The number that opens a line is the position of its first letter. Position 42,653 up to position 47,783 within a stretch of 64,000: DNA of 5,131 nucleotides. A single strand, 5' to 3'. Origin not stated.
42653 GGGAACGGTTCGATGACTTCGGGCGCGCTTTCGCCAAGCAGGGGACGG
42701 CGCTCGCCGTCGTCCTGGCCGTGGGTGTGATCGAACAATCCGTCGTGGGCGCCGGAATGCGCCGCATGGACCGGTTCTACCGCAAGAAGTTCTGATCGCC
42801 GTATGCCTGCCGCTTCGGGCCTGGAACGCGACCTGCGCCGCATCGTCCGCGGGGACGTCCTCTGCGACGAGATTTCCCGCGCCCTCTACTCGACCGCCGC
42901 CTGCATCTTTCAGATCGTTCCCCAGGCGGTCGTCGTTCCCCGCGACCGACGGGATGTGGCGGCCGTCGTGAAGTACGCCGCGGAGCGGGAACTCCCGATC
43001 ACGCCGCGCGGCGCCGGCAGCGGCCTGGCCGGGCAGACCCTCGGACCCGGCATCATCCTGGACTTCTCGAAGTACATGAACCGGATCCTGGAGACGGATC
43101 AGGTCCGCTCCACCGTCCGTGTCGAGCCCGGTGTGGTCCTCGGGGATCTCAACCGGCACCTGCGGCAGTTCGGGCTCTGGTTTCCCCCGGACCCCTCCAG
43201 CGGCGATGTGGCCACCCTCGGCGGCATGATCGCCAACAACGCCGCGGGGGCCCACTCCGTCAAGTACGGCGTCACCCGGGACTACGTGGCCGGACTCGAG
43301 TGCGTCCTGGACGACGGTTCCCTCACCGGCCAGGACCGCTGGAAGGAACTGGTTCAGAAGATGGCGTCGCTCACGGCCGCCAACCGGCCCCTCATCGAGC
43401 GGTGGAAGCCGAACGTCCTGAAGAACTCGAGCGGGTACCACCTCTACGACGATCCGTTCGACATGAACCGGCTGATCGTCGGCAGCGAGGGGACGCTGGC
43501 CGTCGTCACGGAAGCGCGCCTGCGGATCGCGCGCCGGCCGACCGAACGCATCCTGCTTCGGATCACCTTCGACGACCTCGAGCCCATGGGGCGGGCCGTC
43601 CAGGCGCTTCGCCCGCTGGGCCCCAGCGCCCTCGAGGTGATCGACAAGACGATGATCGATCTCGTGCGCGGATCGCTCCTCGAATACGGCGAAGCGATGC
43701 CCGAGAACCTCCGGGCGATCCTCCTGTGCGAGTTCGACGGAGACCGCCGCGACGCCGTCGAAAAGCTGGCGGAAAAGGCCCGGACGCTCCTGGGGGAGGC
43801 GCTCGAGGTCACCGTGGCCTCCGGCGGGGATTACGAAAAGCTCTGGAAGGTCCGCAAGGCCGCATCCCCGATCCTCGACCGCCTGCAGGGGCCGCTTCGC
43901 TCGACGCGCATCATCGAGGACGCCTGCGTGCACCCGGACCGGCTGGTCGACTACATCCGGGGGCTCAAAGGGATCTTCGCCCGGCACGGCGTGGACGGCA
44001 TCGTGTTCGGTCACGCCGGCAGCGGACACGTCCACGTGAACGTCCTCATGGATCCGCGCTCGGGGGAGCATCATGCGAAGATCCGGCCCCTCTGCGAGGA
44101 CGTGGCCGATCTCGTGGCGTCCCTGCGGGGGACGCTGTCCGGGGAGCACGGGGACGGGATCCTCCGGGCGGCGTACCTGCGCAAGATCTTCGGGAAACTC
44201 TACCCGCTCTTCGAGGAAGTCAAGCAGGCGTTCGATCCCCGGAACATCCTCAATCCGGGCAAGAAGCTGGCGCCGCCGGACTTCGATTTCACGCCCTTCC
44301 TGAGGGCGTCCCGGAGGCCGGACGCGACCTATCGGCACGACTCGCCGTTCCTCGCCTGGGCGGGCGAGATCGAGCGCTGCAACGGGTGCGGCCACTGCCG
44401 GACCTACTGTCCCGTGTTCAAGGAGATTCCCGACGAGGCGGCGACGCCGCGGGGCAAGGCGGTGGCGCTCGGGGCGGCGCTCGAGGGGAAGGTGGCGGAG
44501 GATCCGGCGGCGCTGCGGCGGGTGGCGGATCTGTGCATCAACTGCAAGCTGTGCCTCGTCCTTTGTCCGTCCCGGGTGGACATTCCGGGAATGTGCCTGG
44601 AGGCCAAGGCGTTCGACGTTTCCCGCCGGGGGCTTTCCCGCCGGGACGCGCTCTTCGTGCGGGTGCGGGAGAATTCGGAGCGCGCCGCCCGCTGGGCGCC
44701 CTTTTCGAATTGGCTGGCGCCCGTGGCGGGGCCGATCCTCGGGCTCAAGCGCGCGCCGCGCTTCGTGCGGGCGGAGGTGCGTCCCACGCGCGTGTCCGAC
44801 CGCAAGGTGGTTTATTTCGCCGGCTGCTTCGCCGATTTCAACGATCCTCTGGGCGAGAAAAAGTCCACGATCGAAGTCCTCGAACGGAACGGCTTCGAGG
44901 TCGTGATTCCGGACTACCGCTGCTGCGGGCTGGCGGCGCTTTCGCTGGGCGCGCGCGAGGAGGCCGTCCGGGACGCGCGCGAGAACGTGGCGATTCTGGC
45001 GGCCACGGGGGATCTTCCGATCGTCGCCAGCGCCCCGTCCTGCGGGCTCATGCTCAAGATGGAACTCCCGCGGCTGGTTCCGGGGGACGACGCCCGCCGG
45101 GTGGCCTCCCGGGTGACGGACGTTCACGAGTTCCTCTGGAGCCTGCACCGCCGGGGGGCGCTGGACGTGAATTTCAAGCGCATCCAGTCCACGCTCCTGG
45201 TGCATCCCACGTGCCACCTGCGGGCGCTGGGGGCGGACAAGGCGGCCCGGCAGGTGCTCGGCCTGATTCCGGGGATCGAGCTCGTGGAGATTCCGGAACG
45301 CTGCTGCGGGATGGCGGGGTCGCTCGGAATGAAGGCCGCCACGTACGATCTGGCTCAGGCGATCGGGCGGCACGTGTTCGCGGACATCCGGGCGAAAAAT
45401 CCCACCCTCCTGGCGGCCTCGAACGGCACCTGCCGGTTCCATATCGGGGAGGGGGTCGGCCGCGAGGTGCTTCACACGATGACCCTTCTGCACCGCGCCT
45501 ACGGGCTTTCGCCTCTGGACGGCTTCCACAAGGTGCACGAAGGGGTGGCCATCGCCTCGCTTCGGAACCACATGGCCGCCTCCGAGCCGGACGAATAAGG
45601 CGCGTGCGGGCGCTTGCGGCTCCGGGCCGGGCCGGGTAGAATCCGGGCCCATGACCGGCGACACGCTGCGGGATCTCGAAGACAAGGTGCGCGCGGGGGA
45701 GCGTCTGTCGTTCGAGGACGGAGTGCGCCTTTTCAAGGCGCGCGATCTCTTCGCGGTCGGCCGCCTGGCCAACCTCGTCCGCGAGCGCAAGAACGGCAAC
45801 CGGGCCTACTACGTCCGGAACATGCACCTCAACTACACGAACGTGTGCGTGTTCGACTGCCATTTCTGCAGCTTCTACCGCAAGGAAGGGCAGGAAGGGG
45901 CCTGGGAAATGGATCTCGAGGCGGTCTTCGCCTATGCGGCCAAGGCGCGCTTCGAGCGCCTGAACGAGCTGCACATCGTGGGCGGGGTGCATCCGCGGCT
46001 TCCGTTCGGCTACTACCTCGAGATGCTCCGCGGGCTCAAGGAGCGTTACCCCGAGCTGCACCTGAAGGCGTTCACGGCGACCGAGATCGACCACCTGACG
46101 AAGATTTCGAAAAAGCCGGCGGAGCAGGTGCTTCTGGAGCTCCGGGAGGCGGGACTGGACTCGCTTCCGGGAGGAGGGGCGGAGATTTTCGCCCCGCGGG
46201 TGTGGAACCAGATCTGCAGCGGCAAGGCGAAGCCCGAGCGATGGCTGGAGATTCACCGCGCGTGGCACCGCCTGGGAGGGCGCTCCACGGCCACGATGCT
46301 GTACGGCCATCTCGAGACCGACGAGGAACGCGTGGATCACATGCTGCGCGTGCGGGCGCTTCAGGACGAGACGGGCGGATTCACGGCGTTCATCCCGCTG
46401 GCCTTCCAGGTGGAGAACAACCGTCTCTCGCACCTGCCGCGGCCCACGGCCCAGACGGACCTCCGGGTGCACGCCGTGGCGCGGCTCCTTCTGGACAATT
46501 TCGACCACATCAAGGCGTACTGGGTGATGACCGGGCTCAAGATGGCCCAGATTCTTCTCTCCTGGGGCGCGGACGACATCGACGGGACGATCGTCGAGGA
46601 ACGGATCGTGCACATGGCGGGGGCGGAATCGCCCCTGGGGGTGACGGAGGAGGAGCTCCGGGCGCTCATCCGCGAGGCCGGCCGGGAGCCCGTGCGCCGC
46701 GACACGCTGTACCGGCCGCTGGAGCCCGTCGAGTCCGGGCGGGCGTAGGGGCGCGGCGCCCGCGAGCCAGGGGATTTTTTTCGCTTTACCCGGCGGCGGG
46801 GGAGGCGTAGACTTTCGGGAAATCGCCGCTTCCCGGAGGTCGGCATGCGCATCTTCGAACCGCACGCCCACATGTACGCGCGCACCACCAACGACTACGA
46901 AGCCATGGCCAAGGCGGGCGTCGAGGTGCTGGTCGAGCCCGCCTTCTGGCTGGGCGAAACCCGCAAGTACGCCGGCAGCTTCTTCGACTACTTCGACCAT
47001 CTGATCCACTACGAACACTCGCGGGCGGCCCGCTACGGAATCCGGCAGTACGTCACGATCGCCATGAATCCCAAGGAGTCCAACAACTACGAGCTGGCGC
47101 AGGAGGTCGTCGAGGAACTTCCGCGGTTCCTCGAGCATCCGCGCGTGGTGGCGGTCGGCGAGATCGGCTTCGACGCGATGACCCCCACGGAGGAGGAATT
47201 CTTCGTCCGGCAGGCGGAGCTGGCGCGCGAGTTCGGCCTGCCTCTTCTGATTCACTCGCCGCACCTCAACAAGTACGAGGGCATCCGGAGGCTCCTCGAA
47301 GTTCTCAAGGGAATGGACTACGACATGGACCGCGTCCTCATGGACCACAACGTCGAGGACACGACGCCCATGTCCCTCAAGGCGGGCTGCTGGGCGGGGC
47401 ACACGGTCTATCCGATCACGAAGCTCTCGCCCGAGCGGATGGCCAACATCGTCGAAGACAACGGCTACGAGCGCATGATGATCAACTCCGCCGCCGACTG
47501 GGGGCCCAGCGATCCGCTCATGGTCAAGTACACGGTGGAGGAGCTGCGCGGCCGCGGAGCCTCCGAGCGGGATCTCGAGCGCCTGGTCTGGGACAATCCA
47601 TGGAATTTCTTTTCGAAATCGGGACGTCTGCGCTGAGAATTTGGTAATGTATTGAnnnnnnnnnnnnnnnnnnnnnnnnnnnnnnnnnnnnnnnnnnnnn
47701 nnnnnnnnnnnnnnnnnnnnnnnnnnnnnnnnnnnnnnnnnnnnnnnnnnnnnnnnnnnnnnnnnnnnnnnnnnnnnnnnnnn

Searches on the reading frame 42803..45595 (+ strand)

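Call 20: search_protein_families(library=pfam, proteins=[window:42803-45595:+], max_evalue=0.0001)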
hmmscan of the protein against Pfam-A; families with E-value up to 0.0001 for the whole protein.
window:42803-45595:+ (931 aa): 7 families
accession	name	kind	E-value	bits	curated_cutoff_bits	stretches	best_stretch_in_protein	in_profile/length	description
PF02913.24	FAD-oxidase_C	-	1.8e-52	179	21.2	1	246-487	2-247/248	FAD linked oxidases, C-terminal domain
PF01565.28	FAD_binding_4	-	2.4e-44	150.8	26.4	1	40-174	1-135/139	FAD binding domain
PF02754.22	CCG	-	3.6e-22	78.7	20.6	2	669-752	1-85/85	Cysteine-rich domain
PF13534.11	Fer4_17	-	1e-09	39.2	22.2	1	525-593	1-61/61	4Fe-4S dicluster domain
PF13183.11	Fer4_8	-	1.1e-09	39.1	27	1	522-591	1-67/68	4Fe-4S dicluster domain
PF13237.11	Fer4_10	-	8.1e-06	26.1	25.5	0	524-543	7-22/53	4Fe-4S dicluster domain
PF12797.12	Fer4_2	-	2.3e-05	24.5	24.5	0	524-538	8-22/22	4Fe-4S binding domain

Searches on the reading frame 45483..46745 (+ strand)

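Call 23: search_protein_families(library=pfam, proteins=[window:45483-46745:+], max_evalue=0.0001)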
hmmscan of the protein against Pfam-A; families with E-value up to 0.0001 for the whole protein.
window:45483-46745:+ (421 aa): 2 families
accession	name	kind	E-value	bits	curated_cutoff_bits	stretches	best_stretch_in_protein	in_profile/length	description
PF04055.27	Radical_SAM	-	6.3e-20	72.4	29.5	1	117-287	2-163/166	Radical SAM superfamily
PF19288.4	CofH_C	-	3e-19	69.5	27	1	299-414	3-120/125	CofH/MqnC C-terminal region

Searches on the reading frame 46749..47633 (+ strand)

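Call 20: search_protein_families(library=pfam, proteins=[window:46749-47633:+], max_evalue=0.0001)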
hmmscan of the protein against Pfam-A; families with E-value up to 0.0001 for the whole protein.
window:46749-47633:+ (295 aa): 2 families
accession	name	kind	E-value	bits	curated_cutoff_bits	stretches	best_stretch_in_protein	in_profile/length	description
PF01026.27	TatD_DNase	-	1.2e-15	58.1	27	1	50-288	20-252/253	TatD related DNase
PF02126.24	PTE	-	5.6e-05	23.2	22.4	0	103-288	92-297/298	Phosphotriesterase family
